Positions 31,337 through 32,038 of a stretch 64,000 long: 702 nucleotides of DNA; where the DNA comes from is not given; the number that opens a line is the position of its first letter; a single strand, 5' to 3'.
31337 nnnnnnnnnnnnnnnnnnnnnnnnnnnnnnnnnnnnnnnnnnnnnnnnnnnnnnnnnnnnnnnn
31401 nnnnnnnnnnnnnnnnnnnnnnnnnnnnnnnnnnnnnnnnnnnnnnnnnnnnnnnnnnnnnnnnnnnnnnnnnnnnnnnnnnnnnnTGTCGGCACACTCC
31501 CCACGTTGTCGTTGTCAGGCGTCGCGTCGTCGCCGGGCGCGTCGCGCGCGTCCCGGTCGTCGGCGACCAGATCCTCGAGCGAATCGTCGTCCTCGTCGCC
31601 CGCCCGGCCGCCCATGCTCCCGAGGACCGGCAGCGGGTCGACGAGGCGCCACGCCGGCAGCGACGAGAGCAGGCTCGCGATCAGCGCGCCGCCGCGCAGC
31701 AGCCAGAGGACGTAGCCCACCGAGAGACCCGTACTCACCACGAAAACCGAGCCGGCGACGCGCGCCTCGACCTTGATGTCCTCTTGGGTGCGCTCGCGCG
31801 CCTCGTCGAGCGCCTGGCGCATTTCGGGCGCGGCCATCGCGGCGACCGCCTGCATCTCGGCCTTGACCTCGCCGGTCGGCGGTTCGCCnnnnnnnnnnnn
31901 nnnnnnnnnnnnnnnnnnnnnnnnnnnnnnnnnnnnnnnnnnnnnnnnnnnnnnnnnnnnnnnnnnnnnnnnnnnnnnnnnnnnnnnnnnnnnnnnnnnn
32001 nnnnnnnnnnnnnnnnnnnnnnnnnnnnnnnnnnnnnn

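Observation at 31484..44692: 4402-aa surface-type protein with non-canonical export logic: no Sec signal, no RTX/T1SS C-terminus, C-terminal membrane segment plus acidic tail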

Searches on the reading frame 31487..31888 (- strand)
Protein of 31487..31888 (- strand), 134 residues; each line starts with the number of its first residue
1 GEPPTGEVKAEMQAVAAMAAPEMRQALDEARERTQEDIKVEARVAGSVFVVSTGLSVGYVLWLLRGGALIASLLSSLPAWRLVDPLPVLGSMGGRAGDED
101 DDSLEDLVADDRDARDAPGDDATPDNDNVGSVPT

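Call 9: find_homologous_proteins(query=window:31487-31888:-, max_evalue=0.01)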
Query seq(134 aa) (134 aa): 214 proteins with E <= 0.01 among 369 candidates; the best 120 are listed.
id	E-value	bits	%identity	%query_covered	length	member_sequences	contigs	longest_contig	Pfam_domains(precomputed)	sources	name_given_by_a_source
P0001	8.7e-67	241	89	100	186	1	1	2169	-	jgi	jgi:hypothetical protein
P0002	9.0e-67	241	89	100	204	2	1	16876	-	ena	-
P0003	5.1e-66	239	87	100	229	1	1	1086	-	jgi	jgi:hypothetical protein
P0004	1.3e-64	234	92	92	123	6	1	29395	-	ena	-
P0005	1.4e-64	234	92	92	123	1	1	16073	-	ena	-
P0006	3.2e-51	191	90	78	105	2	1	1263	-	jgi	jgi:hypothetical protein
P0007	6.2e-50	187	89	75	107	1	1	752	-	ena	-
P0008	2.7e-46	175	92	71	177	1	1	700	-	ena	-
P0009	1.6e-41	159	65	97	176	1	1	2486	-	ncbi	ncbi:MAG: hypothetical protein ACREVS_14085, partial [Burkholderiales bacterium]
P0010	1.2e-40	157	64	93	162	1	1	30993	-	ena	-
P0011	1.6e-39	153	66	93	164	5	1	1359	-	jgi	jgi:hypothetical protein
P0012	2.0e-39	153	65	95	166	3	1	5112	-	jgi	jgi:hypothetical protein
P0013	2.2e-39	153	63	96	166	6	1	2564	-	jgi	jgi:hypothetical protein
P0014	6.6e-39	151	62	97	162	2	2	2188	-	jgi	jgi:hypothetical protein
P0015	3.2e-38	149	63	93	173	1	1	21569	-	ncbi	-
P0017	8.1e-38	147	64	88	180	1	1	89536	-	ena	-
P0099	7.7e-20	89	53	63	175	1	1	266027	-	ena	-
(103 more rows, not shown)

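Call 11: find_encoding_contigs(protein=P0099, flank=10000, max_places=2)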
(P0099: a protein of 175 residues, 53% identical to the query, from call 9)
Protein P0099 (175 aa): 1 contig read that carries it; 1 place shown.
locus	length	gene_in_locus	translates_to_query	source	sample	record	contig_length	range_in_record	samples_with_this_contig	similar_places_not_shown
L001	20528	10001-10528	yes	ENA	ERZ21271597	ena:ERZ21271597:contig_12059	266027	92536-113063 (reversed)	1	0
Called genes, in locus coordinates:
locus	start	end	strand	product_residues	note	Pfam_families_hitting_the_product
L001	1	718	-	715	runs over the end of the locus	-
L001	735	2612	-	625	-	PF01590:GAF, PF13185:GAF_2, PF13492:GAF_3 (weak), PF25973:BSH_CzcB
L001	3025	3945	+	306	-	PF00072:Response_reg, PF00512:HisKA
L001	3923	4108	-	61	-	-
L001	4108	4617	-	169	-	-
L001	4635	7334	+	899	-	PF14252:DUF4347, PF02415:Chlam_PMP (faint)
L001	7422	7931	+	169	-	-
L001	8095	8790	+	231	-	PF17803:Cadherin_4 (faint), PF17892:Cadherin_5 (faint)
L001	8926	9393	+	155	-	PF00028:Cadherin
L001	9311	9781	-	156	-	-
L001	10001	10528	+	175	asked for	-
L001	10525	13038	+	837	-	PF00989:PAS, PF13188:PAS_8 (weak), PF08448:PAS_4, PF13426:PAS_9, PF00512:HisKA, PF02518:HATPase_c, PF00072:Response_reg, PF01627:Hpt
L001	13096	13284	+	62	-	-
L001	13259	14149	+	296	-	PF00072:Response_reg, PF00512:HisKA, PF02518:HATPase_c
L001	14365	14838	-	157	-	PF00582:Usp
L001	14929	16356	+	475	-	PF05090:HTTM, PF22777:VKGC_lumenal_dom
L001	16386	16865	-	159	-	PF01451:LMWPc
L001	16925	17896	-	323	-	PF02463:SMC_N (weak), PF00005:ABC_tran, PF13304:AAA_21 (weak), PF08352:oligo_HPY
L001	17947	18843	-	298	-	PF00528:BPD_transp_1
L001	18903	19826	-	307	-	PF19300:BPD_transp_1_N (weak), PF00528:BPD_transp_1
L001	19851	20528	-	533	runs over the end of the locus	PF00496:SBP_bac_5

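Call 12: find_encoding_contigs(protein=P0017, flank=10000, max_places=2)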
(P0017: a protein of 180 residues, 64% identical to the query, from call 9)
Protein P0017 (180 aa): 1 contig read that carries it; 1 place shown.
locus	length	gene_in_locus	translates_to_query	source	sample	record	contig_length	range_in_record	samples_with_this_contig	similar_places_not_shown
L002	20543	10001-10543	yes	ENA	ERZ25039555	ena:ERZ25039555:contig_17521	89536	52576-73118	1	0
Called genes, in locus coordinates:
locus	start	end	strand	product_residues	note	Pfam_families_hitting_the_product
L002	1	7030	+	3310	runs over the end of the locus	PF14252:DUF4347, PF05048:NosD (weak), PF05048:NosD, PF13229:Beta_helix, PF17803:Cadherin_4, PF17892:Cadherin_5, PF17963:Big_9, PF17803:Cadherin_4 (weak), +4 more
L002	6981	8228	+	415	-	PF17803:Cadherin_4 (weak), PF17892:Cadherin_5, PF17963:Big_9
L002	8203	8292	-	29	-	-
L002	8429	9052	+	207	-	PF17963:Big_9 (weak), PF17803:Cadherin_4 (weak)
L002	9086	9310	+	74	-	PF17803:Cadherin_4, PF17892:Cadherin_5, PF17963:Big_9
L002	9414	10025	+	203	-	-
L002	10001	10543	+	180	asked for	-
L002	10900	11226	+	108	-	PF00989:PAS (weak), PF13188:PAS_8 (weak)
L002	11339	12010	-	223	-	-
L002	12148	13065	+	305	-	PF00072:Response_reg, PF01627:Hpt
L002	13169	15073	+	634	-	PF00072:Response_reg, PF00990:GGDEF, PF00563:EAL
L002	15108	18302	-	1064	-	PF25873:WHD_MalT, PF07719:TPR_2 (faint), PF13176:TPR_7 (faint), PF13428:TPR_14 (faint), PF00515:TPR_1 (faint), PF03704:BTAD, PF13424:TPR_12 (weak), PF13432:TPR_16 (weak), +1 more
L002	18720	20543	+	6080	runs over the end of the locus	?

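Call 19: find_related_loci(query=A1, collection=genome_contigs, flank=10000)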
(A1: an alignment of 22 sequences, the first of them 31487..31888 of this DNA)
Query A1 (134 aa) in genome_contigs; peptide patterns used: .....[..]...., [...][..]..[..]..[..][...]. (x = any residue, [..] = any of these).
576 stretches matched a pattern; 529 encode a relative of the query (tblastn E <= 1e-3); the best 80 are kept; 80 distinct loci.
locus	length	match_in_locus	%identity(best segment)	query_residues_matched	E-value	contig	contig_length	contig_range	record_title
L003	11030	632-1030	84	1-134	1e-59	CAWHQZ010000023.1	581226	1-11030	MAG: uncultured Alphaproteobacteria bacterium isolate MFD06229.bin.1.199 genome assembly, contig: contig_3914, whole gen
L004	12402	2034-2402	64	1-124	9e-44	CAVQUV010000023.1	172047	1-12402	MAG: uncultured beta proteobacterium isolate MFD10007.bin.1.21 genome assembly, contig: contig_52200, whole genome shotg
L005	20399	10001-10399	74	1-134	3e-43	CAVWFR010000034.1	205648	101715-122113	MAG: uncultured beta proteobacterium isolate MFD00962.bin.1.94 genome assembly, contig: contig_56953, whole genome shotg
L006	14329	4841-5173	68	1-111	5e-35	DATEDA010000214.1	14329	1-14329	MAG TPA_asm: Burkholderiales bacterium isolate SMAG_U8286 k141_3079074, whole genome shotgun sequence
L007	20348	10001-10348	59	7-124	1e-33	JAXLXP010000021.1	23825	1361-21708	MAG: Candidatus Binatia bacterium isolate STL-DESB4 C2.194.fa-21, whole genome shotgun sequence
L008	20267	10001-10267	64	7-95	1e-31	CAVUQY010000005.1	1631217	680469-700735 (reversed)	MAG: uncultured beta proteobacterium isolate MFD09730.bin.2.24 genome assembly, contig: contig_4388, whole genome shotgu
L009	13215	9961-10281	44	15-121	1e-28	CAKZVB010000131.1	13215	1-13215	MAG: uncultured Granulosicoccaceae bacterium isolate L4_Bin_METABAT__115_sub_1 genome assembly, contig: c_000001291938,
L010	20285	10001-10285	53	23-117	1e-28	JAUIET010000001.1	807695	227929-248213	MAG: Gammaproteobacteria bacterium isolate 8_bin.44 NODE_7_length_807695_cov_3.820011, whole genome shotgun sequence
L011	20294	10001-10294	47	17-114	2e-28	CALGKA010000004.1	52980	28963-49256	MAG: uncultured Granulosicoccaceae bacterium isolate H3_Bin_METABAT__122_1 genome assembly, contig: c_000000587245, whol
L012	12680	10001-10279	61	2-94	3e-28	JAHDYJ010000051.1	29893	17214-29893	MAG: Burkholderiales bacterium isolate PRO12 NODE_2442_length_29893_cov_7.566157, whole genome shotgun sequence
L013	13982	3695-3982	54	22-118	2e-28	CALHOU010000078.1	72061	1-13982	MAG: uncultured Granulosicoccaceae bacterium isolate R3_Bin_Bin_131_1 genome assembly, contig: c_000000284148, whole gen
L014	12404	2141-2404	58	22-108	6e-28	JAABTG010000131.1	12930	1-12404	MAG: Thiotrichales bacterium isolate S21.Bin127 Scaffold_108, whole genome shotgun sequence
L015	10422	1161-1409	56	23-108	6e-28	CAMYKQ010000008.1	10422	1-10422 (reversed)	MAG: uncultured Gammaproteobacteria bacterium isolate Biocath_Gamma_008 genome assembly, contig: k127_3271, whole genome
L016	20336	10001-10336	44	18-127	7e-26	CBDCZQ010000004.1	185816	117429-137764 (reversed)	MAG: Methylococcales bacterium isolate a3c75e74-b302-450f-87e0-474c3d024c4a genome assembly, contig: contig_4, whole gen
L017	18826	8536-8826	55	20-116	2e-27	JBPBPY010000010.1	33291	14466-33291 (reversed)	MAG: Janthinobacterium lividum isolate 3300051445_51 3300051445_51_Ga0502434_00001168, whole genome shotgun sequence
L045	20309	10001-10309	50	25-125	3e-25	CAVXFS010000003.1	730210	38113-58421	MAG: uncultured beta proteobacterium isolate MFD02416.bin.2.165 genome assembly, contig: contig_2652, whole genome shotg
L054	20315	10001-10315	48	14-115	4e-24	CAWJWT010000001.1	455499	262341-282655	MAG: uncultured beta proteobacterium isolate MFD01275.bin.2.24 genome assembly, contig: contig_11981, whole genome shotg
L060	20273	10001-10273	52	22-108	4e-24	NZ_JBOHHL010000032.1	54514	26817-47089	MAG: Aquabacterium sp. isolate SE1500_maxbin2.bin.0 NODE_112_length_54514_cov_1.872709, whole genome shotgun sequence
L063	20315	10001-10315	54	27-127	5e-24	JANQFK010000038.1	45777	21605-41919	MAG: Myxococcota bacterium isolate PL23a_bin.83 k99_5384506, whole genome shotgun sequence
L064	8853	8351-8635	47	16-108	6e-24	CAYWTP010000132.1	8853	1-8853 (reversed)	MAG TPA_asm: uncultured Ectothiorhodospiraceae bacterium isolate SRP214966_co3_144 genome assembly, contig: NODE_13718_l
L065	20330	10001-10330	38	20-132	7e-24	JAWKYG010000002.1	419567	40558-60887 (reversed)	MAG: Burkholderiaceae bacterium isolate AC1.99 AC1.99.fa-2, whole genome shotgun sequence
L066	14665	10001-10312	50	16-118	7e-24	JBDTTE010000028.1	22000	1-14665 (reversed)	MAG: Betaproteobacteria bacterium isolate cluster3_bin.289 NODE_8057_length_22000_cov_7.759581, whole genome shotgun seq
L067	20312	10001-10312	47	12-113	5e-24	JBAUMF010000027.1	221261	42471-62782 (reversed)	MAG: Thiobacillaceae bacterium isolate MFD05637_ilm_asm_bin14 k127_7072, whole genome shotgun sequence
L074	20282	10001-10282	51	22-111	7e-24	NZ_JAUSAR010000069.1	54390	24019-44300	MAG: Aquabacterium sp. isolate E6_maxbin.085_sub E6_k141_509032, whole genome shotgun sequence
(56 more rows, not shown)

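Call 23: search_protein_families(library=pfam, proteins=[L054:2225-4429:+, L064:2563-4107:+, L066:1361-3637:+, L065:3369-5375:-, L001:735-2942:-, L063:16970-19054:-, L067:14635-15954:-], max_evalue=0.0001)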
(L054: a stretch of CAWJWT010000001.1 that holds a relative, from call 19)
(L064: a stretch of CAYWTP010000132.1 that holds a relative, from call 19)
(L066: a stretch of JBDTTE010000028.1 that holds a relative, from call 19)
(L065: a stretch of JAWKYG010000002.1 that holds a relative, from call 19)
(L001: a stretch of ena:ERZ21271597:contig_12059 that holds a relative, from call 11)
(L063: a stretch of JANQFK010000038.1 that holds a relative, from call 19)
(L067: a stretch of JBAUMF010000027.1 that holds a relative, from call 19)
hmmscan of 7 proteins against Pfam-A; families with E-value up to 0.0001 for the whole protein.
L054:2225-4429:+ (734 aa): 4 families
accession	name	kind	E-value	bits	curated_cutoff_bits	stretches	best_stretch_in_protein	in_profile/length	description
PF07517.20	SecA_DEAD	-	3.3e-83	279.8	24.6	1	122-507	11-289/290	SecA DEAD-like domain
PF21090.3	P-loop_SecA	-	4.9e-44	150.8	27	2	537-623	15-101/205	SecA P-loop domain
PF01043.26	SecA_PP_bind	-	7.7e-23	81.6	23.5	1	357-464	3-110/110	SecA preprotein cross-linking domain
PF00270.35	DEAD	-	4e-06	27.1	26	1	193-339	4-132/167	DEAD/DEAH box helicase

L064:2563-4107:+ (514 aa): 3 families
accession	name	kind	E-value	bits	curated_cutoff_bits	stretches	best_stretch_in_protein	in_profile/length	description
PF16576.10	HlyD_D23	-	1e-17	64.6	30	1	58-281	20-212/214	Barrel-sandwich domain of CusB or HlyD membrane-fusion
PF13437.12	HlyD_3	-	2.4e-13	51.2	22.2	1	180-274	1-97/106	HlyD family secretion protein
PF13533.13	Biotin_lipoyl_2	-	2.7e-07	30.7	29.8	1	60-89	3-32/32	Biotin-lipoyl like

L066:1361-3637:+ (758 aa): 3 families
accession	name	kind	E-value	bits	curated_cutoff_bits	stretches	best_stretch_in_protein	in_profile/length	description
PF13437.12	HlyD_3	-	2.1e-06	28.9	22.2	0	596-667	2-72/106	HlyD family secretion protein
PF16576.10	HlyD_D23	-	3.2e-06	27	30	1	506-664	20-177/214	Barrel-sandwich domain of CusB or HlyD membrane-fusion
PF05402.18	PqqD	-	1e-05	26.2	23.4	1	93-146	13-67/67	Coenzyme PQQ synthesis protein D (PqqD)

L065:3369-5375:- (668 aa): 0 families

L001:735-2942:- (735 aa): 5 families
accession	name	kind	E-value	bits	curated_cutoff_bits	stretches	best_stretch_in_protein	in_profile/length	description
PF13437.12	HlyD_3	-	1.1e-16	62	22.2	1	596-700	2-106/106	HlyD family secretion protein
PF16576.10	HlyD_D23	-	4.3e-13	49.5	30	1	500-701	15-212/214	Barrel-sandwich domain of CusB or HlyD membrane-fusion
PF01590.32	GAF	-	1.5e-12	48.6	22.4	1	306-434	8-130/133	GAF domain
PF13492.12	GAF_3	-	5.2e-11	43.5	27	1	313-438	15-128/129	GAF domain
PF13185.12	GAF_2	-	1.2e-08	35.7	28.6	1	307-438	10-136/136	GAF domain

L063:16970-19054:- (694 aa): 0 families

L067:14635-15954:- (439 aa): 0 families

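Call 26: find_homologous_proteins(query=L066:3652-5487:+, max_evalue=1e-10)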
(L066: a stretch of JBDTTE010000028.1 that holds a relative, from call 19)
Query L066:3652-5487:+ (612 aa): 7661 proteins with E <= 1e-10 among 8000 candidates; the best 120 are listed.
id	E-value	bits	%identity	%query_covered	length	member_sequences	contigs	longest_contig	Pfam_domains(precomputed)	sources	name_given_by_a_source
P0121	0.0e+0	1117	84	100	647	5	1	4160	PF07517.21,PF00270.36,PF21090.4,PF01043.27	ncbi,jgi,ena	jgi:preprotein translocase subunit SecA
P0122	0.0e+0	1110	83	100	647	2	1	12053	PF07517.21,PF00270.36,PF21090.4,PF01043.27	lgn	-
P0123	0.0e+0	1097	83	100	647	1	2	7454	PF07517.21,PF00270.36,PF21090.4,PF01043.27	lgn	-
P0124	4.3e-273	925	73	100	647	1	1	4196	PF07517.21,PF00270.36,PF21090.4,PF01043.27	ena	-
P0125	1.8e-222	758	85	67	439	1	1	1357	PF07517.21,PF21090.4,PF01043.27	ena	-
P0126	5.0e-217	740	60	100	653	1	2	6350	PF07517.21,PF00270.36,PF21090.4,PF01043.27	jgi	jgi:preprotein translocase subunit SecA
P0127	2.3e-212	725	59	100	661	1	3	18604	PF07517.21,PF21090.4,PF01043.27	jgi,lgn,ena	jgi:preprotein translocase subunit SecA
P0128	3.7e-208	711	62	93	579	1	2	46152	PF07517.21,PF00270.36,PF21090.4,PF01043.27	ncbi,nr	ncbi:MAG TPA: DEAD/DEAH box helicase, partial [Burkholderiales bacterium]|nr:DEAD/DEAH box helicase 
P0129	7.1e-208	710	62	90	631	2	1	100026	PF07517.21,PF00270.36,PF21090.4,PF01043.27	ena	-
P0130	4.0e-205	701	57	100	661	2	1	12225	PF07517.21,PF00270.36,PF21090.4,PF01043.27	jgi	jgi:preprotein translocase subunit SecA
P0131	7.4e-205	700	57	100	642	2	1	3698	PF07517.21,PF21090.4,PF01043.27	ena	-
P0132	1.7e-200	686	56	100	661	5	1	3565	PF07517.21,PF21090.4,PF01043.27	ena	-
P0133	2.2e-199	682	55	100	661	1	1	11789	PF07517.21,PF00270.36,PF21090.4,PF01043.27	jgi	jgi:preprotein translocase subunit SecA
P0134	2.3e-198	679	56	100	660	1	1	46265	PF07517.21,PF21090.4,PF01043.27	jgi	jgi:preprotein translocase subunit SecA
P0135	4.6e-198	678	56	100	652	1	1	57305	PF07517.21,PF21090.4,PF01043.27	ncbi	-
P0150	8.7e-192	657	53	97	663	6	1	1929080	PF07517.21,PF21090.4,PF01043.27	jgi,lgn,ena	-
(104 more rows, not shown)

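Call 28: find_encoding_contigs(protein=P0150, flank=10000, max_places=2)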
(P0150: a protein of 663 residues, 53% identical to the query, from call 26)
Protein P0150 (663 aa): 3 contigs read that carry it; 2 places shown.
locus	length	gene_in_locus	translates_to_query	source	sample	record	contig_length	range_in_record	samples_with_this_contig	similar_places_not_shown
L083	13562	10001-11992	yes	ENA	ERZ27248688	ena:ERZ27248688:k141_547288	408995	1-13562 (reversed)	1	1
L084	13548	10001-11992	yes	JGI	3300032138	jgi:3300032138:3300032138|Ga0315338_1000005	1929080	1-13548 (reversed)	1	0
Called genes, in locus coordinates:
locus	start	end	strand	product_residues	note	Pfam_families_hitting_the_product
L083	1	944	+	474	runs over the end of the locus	PF12801:Fer4_5, PF12838:Fer4_7 (faint), PF13187:Fer4_9 (faint), PF13484:Fer4_16 (faint), PF13534:Fer4_17 (faint), PF13183:Fer4_8 (faint), PF13746:Fer4_18, PF11614:FixG_C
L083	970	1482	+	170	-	PF05751:FixH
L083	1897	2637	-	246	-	PF00027:cNMP_binding, PF13545:HTH_Crp_2, PF00325:Crp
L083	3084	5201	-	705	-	PF00990:GGDEF, PF00563:EAL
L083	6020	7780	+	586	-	PF13185:GAF_2 (faint), PF01590:GAF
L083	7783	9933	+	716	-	-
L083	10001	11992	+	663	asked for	PF07517:SecA_DEAD, PF01043:SecA_PP_bind, PF21090:P-loop_SecA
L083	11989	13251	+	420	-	PF25917:BSH_RND (faint), PF00364:Biotin_lipoyl (faint), PF25973:BSH_CzcB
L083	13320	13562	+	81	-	?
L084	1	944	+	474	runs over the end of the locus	PF12801:Fer4_5, PF12838:Fer4_7 (faint), PF13187:Fer4_9 (faint), PF13484:Fer4_16 (faint), PF13534:Fer4_17 (faint), PF13183:Fer4_8 (faint), PF13746:Fer4_18, PF11614:FixG_C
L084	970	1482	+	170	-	PF05751:FixH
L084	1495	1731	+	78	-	-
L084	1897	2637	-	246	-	PF00027:cNMP_binding, PF13545:HTH_Crp_2, PF00325:Crp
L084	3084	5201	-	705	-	PF00990:GGDEF, PF00563:EAL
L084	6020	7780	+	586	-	PF13185:GAF_2 (faint), PF01590:GAF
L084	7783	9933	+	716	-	-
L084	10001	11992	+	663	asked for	PF07517:SecA_DEAD, PF01043:SecA_PP_bind, PF21090:P-loop_SecA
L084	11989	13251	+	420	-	PF25917:BSH_RND (faint), PF00364:Biotin_lipoyl (faint), PF25973:BSH_CzcB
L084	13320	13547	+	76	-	?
